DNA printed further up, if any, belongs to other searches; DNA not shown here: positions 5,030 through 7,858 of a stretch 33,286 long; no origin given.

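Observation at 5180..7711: HNH-STAND NTPase-TPR protein: Avs-like antiviral candidate with a possibly degenerate nuclease motif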

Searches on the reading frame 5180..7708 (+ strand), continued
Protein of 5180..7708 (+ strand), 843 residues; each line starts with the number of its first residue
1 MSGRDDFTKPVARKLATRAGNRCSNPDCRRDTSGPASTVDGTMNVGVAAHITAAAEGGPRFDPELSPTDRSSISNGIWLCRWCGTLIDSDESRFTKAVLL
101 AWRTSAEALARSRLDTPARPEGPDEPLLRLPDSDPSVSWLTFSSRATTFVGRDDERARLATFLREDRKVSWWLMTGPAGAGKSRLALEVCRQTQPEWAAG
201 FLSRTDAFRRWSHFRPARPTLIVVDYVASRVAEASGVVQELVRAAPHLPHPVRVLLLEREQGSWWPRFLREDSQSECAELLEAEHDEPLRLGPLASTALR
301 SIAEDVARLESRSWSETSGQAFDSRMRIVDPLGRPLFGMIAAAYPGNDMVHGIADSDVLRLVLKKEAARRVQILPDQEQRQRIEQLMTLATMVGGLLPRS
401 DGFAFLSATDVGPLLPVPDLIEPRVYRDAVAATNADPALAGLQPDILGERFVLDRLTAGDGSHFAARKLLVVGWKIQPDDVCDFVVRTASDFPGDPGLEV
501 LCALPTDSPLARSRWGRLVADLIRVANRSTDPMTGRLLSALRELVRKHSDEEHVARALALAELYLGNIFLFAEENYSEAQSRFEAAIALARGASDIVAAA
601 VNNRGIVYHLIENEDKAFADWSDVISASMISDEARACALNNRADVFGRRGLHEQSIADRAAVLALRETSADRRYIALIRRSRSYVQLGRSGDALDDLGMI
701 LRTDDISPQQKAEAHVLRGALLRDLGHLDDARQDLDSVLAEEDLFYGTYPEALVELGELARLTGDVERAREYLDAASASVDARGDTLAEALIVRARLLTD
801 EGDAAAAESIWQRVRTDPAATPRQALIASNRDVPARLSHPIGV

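Call 37: search_protein_families(library=pfam, alignment_id=A2, max_evalue=0.001)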
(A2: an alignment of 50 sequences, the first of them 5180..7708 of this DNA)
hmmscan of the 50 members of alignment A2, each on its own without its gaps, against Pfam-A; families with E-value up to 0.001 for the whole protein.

A. member 1, window:5180-7708:+ (843 aa): 7 families
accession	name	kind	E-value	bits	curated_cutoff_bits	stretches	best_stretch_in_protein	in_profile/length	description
PF13424.12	TPR_12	-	7.1e-11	42.6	30.1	0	562-618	6-65/77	Tetratricopeptide repeat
PF07719.23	TPR_2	-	2.3e-08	33.9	27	0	712-740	1-29/34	Tetratricopeptide repeat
PF00515.34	TPR_1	-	5.7e-06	26.4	27.8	0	712-739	1-28/34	Tetratricopeptide repeat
PF13191.12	AAA_16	-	1.1e-05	26.4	32.6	1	148-220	1-72/167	AAA ATPase domain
PF13432.12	TPR_16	-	5.8e-05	23.9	32.7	1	719-776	4-57/65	Tetratricopeptide repeat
PF25199.1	nSTAND_NTPase5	-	0.00011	22.5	34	1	164-261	36-135/145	Novel STAND NTPase 5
PF13181.12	TPR_8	-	0.00037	20.9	25.7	0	751-776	2-27/34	Tetratricopeptide repeat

B. families by the number of members that match (of 50 scanned): 20 families
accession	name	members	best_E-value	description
PF13191.12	AAA_16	46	1.9e-09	AAA ATPase domain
PF25199.1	nSTAND_NTPase5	44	6.7e-09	Novel STAND NTPase 5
PF13424.12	TPR_12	40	2.4e-15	Tetratricopeptide repeat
PF07719.23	TPR_2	40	2.7e-12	Tetratricopeptide repeat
PF00515.34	TPR_1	38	3.6e-14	Tetratricopeptide repeat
PF13432.12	TPR_16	20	2.9e-11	Tetratricopeptide repeat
PF13181.12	TPR_8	20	6e-09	Tetratricopeptide repeat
PF13174.12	TPR_6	11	1.7e-07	Tetratricopeptide repeat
PF21941.2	SMEK_N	7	2.8e-34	SMEK domain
PF00910.28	RNA_helicase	6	4.4e-05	RNA helicase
PF13428.12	TPR_14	4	9.1e-07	Tetratricopeptide repeat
PF13374.12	TPR_10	3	6.6e-06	Tetratricopeptide repeat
PF13371.12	TPR_9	3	6.8e-06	Tetratricopeptide repeat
PF00069.31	Pkinase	2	8e-44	Protein kinase domain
PF07714.23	PK_Tyr_Ser-Thr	2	9e-32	Protein tyrosine and serine/threonine kinase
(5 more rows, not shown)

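Call 38: search_protein_families(library=padloc, alignment_id=A2, max_evalue=0.01)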
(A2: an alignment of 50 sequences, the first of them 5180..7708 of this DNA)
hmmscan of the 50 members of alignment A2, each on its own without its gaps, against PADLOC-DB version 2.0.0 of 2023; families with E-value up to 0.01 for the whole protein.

A. member 1, window:5180-7708:+ (843 aa): 13 families
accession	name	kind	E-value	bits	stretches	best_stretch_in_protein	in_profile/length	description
PDLC04772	PDC-M68A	-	2.1e-23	81.6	1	6-115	4-113/253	-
PDLC00739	Effector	-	1.1e-15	55.8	1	6-108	7-109/378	Endonuclease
PDLC01997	SAVED1--SAVED_HNH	-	2.6e-15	54.8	1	7-108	6-105/368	-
PDLC00746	Effector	-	1.2e-12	45.5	1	11-107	21-116/389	Endonuclease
PDLC01998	SAVED1--SAVED_HNH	-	1.3e-10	38.6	1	4-116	110-223/506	-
PDLC00742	Effector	-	6e-10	36.4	1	6-106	120-220/527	Endonuclease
PDLC00406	SduA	-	1.7e-06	26.3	1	5-99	16-105/326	DUF4263 domain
PDLC00749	Effector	-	2.1e-06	25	1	4-108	13-118/395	Endonuclease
PDLC00751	Effector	-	8.9e-06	23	1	4-116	128-240/530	Endonuclease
PDLC00747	Effector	-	0.00013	19.2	1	4-115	9-124/373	Endonuclease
PDLC00740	Effector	-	0.0002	18.3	1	2-105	11-115/391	Endonuclease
PDLC00743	Effector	-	0.00075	16.7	1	12-90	8-85/384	Endonuclease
PDLC04140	mad8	-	0.006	14.1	0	148-283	4-113/314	mads_8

B. families by the number of members that match (of 50 scanned): 56 families (the first 25 are shown)
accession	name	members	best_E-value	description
PDLC04772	PDC-M68A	39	7.2e-27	-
PDLC00739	Effector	39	4.5e-19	Endonuclease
PDLC01997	SAVED1--SAVED_HNH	39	4.6e-18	-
PDLC00746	Effector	39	6.4e-15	Endonuclease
PDLC00742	Effector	39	1.8e-12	Endonuclease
PDLC01998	SAVED1--SAVED_HNH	39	9.3e-12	-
PDLC00749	Effector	39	8.7e-10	Endonuclease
PDLC00740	Effector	39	8.7e-09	Endonuclease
PDLC00406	SduA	38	2.7e-11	DUF4263 domain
PDLC00751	Effector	36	1.7e-08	Endonuclease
PDLC00747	Effector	34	6.2e-08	Endonuclease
PDLC04773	PDC-M68A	32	2.3e-09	-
PDLC01999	SAVED1--SAVED_HNH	25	8.7e-07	-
PDLC04140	mad8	21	6.1e-06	mads_8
PDLC02399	Aga_REase-PNTD1-PNTD2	7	3.6e-34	Class I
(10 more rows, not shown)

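Call 39: predict_structure(alignment_id=A1)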
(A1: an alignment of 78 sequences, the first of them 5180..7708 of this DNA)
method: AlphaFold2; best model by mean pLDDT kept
length: 843 residues; sequences in the alignment: 78
mean_pLDDT: 87.9   pTM: 0.76
mean pLDDT of the five models: 87.9, 87.1, 86.8, 86.5, 84.6
residues with pLDDT >= 90: 482; 70-90: 292; 50-70: 38; < 50: 31
segments of 3 or more residues with pLDDT < 50: 39-42, 116-120, 141-143, 348-353, 835-843
pLDDT, mean of each block of 10 residues (from residue 1): 73 89 87 63 72 79 86 91 87 88 87 57 75 58 60 93 95 93 91 89 81 89 91 93 92 95 87 82 92 88 84 85 84 86 65 66 88 91 95 90 89 89 84 75 89 92 93 94 93 92 95 95 93 94 96 94 97 97 95 87 97 96 93 95 96 98 92 96 97 98 90 97 96 96 87 98 96 95 93 96 94 93 90 50 30
secondary structure, 60 per line:
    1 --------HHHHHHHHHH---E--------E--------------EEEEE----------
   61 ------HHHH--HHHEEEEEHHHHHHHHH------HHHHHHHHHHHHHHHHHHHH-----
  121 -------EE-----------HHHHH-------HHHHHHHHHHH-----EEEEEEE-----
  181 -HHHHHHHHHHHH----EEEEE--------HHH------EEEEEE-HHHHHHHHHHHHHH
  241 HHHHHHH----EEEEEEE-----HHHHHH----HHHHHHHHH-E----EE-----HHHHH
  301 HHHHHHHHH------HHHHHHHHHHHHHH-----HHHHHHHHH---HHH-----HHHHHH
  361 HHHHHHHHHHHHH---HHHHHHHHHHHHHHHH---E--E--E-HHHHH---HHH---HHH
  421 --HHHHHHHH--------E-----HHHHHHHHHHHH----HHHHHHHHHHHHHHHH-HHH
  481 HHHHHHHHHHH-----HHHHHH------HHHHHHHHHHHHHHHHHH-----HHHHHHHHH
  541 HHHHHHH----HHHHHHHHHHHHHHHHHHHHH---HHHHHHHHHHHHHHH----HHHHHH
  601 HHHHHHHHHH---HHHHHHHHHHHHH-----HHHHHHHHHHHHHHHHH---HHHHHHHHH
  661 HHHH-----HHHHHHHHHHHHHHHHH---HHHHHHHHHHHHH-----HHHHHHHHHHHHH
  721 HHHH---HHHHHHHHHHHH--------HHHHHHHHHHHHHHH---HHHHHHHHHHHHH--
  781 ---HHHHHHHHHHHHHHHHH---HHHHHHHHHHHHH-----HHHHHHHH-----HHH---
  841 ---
elements in order (helices of 4 or more, strands of 3 or more residues): H9-18 E46-50 H67-70 E76-80 H81-89 H96-115 H141-145 H153-163 E169-175 H182-193 E198-202 E220-225 H227-247 E252-258 H264-269 H274-282 H296-309 H316-329 H335-343 H355-373 H377-392 H404-408 H423-430 H445-456 H461-476 H478-491 H497-502 H509-526 H532-547 H552-572 H576-590 H595-610 H614-626 H632-648 H652-664 H670-686 H690-702 H708-724 H728-739 H748-762 H766-778 H784-800 H804-816 H822-829

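Call 41: fold_search(model_id=the predicted structure, library=pdb)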
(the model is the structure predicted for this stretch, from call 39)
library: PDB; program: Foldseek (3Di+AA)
matches with E <= 10: 1675; with E <= 0.001: 124
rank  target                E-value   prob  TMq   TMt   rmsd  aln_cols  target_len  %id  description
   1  9zjr                  9.7e-08  1.00  0.28  0.23  18.4       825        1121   10  Human sterile alpha motif domain-containing protein 9 (SAMD9), monomer (released 2026-02-25)
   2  6mfv_A                1.9e-07  1.00  0.32  0.41  17.2       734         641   11  Crystal structure of the Signal Transduction ATPase with Numerous Domains (STAND) protein with a tetratricopeptide rep (released 2019-02-20)
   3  9zjv_A                4.0e-07  1.00  0.29  0.24  18.2       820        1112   10  Human sterile alpha motif domain-containing protein 9 (SAMD9), asymmetric dimer "wing" shape (released 2026-02-25)
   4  8chy                  8.6e-07  1.00  0.24  0.65   6.7       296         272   20  Crystal structure of an 8-repeat consensus TPR superhelix with Zinc. (released 2024-02-21)
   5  7y4i_A                1.2e-06  1.00  0.24  0.25  16.4       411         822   17  Crystal structure of SPINDLY in complex with GDP (released 2022-12-07)
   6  9qhc_A                2.2e-06  1.00  0.25  0.68   5.0       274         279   20  Crystal structure of 8-repeat CTPR protein with eliminated coordination sites (released 2025-10-22)
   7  7y4i_B                3.3e-06  1.00  0.24  0.24  16.9       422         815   16  Crystal structure of SPINDLY in complex with GDP (released 2022-12-07)
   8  8dth_A                4.0e-06  1.00  0.26  0.29   9.2       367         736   18  Cryo-EM structure of Arabidopsis SPY alternative conformation 2 (released 2023-03-08)
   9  8dtg_A                4.7e-06  1.00  0.24  0.25  15.8       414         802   17  Cryo-EM structure of Arabidopsis SPY alternative conformation 1 (released 2023-03-08)
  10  8dtf_A                6.5e-06  1.00  0.24  0.25  15.9       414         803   18  Cryo-EM structure of the full length Arabidopsis SPY with complete TPRs (released 2023-03-08)
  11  9qhb                  9.3e-06  1.00  0.27  0.74   4.8       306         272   19  Crystal structure of 16-repeat CTPR protein with eliminated coordination sites (released 2025-10-22)
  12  8dtg_B                9.3e-06  1.00  0.25  0.28   9.4       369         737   18  Cryo-EM structure of Arabidopsis SPY alternative conformation 1 (released 2023-03-08)
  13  5dse_C                9.3e-06  1.00  0.32  0.37  22.1       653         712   12  Crystal Structure of the TTC7B/Hyccin Complex (released 2015-12-02)
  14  3fp4_A                1.0e-05  1.00  0.22  0.34  26.4       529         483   12  Crystal structure of Tom71 complexed with Ssa1 C-terminal fragment (released 2009-07-28)
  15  6bq1_B                1.0e-05  1.00  0.29  0.33  25.1       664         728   14  Human PI4KIIIa lipid kinase complex (released 2017-12-13)
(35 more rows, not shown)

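Call 51: list_cluster_members(proteins=[P0001, P0019, P0026, P0048, P0054, P0061, P0063, P0068, P0113, P0120])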
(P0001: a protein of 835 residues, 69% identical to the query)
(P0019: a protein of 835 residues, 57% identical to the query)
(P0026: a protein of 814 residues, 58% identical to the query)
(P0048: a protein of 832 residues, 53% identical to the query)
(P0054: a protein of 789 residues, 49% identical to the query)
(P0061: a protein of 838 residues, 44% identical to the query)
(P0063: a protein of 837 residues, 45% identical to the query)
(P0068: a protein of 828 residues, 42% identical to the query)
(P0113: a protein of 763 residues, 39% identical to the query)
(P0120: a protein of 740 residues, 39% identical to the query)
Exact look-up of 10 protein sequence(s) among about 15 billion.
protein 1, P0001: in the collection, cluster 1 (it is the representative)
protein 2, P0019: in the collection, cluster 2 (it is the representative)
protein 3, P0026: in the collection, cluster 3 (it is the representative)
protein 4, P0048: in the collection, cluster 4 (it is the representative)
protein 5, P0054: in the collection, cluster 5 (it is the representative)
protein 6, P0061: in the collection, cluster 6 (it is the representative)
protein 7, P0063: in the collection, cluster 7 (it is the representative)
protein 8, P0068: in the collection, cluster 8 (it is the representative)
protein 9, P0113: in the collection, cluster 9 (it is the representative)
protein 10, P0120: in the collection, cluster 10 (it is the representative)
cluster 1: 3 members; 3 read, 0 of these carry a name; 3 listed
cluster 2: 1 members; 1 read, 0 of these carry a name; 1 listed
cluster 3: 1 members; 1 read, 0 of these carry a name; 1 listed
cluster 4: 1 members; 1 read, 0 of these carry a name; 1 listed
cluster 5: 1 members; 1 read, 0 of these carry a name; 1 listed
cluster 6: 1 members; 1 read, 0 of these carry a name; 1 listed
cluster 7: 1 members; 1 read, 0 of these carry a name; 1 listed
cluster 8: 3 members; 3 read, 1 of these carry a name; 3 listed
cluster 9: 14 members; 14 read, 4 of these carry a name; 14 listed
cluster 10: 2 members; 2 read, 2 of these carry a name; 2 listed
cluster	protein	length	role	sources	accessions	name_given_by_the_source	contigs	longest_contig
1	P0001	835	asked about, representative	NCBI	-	-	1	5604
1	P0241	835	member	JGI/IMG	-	-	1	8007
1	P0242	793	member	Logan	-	-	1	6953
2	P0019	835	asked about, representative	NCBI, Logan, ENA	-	-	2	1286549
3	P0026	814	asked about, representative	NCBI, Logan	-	-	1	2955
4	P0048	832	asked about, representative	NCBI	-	-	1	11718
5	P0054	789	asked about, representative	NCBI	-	-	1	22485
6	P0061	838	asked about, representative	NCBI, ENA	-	-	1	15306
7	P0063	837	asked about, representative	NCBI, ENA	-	-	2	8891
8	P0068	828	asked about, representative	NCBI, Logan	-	-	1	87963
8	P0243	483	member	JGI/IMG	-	tetratricopeptide (TPR) repeat protein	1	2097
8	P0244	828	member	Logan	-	-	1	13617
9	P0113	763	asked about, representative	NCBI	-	-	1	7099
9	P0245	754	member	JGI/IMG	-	tetratricopeptide (TPR) repeat protein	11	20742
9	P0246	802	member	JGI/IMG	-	tetratricopeptide (TPR) repeat protein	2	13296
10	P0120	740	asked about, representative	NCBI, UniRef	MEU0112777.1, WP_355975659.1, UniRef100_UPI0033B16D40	hypothetical protein ABZ137_03385 [Streptomyces bobili] | hypothetical protein n=1 Tax=Streptomyces bobili TaxID=67280 RepID=UPI0033B16D40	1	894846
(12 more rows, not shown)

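Call 65: search_solved_structures(query=A2, max_evalue=1, show_alignments=0)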
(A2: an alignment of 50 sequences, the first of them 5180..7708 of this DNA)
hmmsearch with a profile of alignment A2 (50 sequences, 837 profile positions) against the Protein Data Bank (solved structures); distinct sequences matched with E-value up to 1: 69 (the best 60 are shown).
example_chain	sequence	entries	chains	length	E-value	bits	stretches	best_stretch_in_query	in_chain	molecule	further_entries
3ieg_A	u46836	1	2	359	2.2e-12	49.5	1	674-769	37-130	DnaJ homolog subfamily C member 3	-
7kdt_A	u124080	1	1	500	2.2e-11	46.2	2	635-816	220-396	Mitochondrial import receptor subunit TOM70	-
9pkq_A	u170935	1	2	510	2.3e-11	46.1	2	634-816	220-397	Mitochondrial import receptor subunit TOM70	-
2y4t_A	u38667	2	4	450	2.3e-11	46.1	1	674-769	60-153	DNAJ HOMOLOG SUBFAMILY C MEMBER 3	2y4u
9yr4_A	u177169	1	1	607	3.1e-11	45.7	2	629-816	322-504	Mitochondrial import receptor subunit TOM70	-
7dhg_C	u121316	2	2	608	3.6e-11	45.5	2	629-816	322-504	Mitochondrial import receptor subunit TOM70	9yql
9hb4_G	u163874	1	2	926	4.7e-10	41.8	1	638-718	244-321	Sperm-associated antigen 1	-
7obi_A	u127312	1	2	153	4.7e-10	41.8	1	550-665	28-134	CTPR-rv4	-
9om4_A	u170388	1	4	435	4.8e-10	41.8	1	11-129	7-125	HNH endonuclease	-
7bev_A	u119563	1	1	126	1e-06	30.7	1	637-704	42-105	Sperm-associated antigen 1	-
8ysq_A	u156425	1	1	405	3.6e-05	25.6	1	7-117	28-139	SAVED domain-containing protein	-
4r7s_A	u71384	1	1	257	6.4e-05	24.8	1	576-733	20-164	Tetratricopeptide repeat protein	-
7rwm_A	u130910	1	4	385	7.1e-05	24.6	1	39-118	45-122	SAVED domain-containing protein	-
1na0_A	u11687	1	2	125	0.00016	23.5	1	552-600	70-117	designed protein CTPR3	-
2wqh_A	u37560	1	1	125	0.0002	23.2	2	556-623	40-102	CTPR3Y3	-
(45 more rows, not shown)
